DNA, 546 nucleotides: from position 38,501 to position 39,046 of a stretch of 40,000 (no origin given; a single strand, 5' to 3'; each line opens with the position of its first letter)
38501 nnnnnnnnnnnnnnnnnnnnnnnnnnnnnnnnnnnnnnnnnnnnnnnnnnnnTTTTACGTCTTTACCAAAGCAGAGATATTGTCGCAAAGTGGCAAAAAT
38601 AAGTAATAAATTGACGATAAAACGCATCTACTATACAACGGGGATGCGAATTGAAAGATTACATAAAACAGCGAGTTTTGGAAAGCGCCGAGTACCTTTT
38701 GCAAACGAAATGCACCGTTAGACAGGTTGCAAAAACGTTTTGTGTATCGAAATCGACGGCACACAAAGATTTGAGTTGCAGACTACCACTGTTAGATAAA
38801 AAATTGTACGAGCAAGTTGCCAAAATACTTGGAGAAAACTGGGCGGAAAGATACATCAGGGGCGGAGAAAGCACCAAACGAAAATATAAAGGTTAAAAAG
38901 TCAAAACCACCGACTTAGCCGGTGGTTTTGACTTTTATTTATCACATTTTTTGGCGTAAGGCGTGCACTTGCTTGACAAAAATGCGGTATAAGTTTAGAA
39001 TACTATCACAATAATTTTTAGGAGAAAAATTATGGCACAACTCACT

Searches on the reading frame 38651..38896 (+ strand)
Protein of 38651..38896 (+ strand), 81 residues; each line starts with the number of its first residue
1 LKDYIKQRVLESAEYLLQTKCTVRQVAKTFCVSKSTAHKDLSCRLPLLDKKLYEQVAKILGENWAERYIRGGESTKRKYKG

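Call 5: search_protein_families(library=pfam, proteins=[window:38651-38896:+], max_evalue=1)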
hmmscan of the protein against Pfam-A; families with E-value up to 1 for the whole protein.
window:38651-38896:+ (81 aa): 12 families
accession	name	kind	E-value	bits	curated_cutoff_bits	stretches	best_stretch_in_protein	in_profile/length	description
PF12116.14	SpoIIID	-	5.1e-31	107.1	27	1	2-80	1-79/82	Stage III sporulation protein D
PF08220.18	HTH_DeoR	-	0.015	15.5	21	1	18-42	12-36/57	DeoR-like helix-turn-helix domain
PF13542.12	HTH_Tnp_ISL3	-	0.022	14.6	27.4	1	16-37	23-43/51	Helix-turn-helix domain of transposase family ISL3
PF00727.23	IL4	-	0.027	15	23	1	18-57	20-59/116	Interleukin 4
PF11880.13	DUF3400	-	0.061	13.4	25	1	58-70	21-33/45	Domain of unknown function (DUF3400)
PF02796.21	HTH_7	-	0.068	13.8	23.8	1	16-36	17-37/45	Helix-turn-helix domain of resolvase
PF19130.5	DUF5813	-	0.083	13.2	25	1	35-70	34-69/144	Family of unknown function (DUF5813)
PF13384.12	HTH_23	-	0.084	13.2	24.6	1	22-38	19-35/50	Homeodomain-like domain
PF04967.18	HTH_10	-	0.11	12.7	23.1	1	20-41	23-44/53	HTH DNA binding domain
PF12833.13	HTH_18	-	0.14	12.9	33.6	1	2-28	25-52/80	Helix-turn-helix domain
PF13936.12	HTH_38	-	0.15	12.2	27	1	16-36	16-36/44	Helix-turn-helix domain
PF00165.29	HTH_AraC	-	0.2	12.3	26.6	1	17-40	2-28/42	Bacterial regulatory helix-turn-helix proteins, AraC family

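Call 33: find_encoding_contigs(protein=window:38651-38893:+, flank=3000, max_places=8)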
Protein seq(81 aa) (81 aa): no gene with exactly this product is on record in the collection.
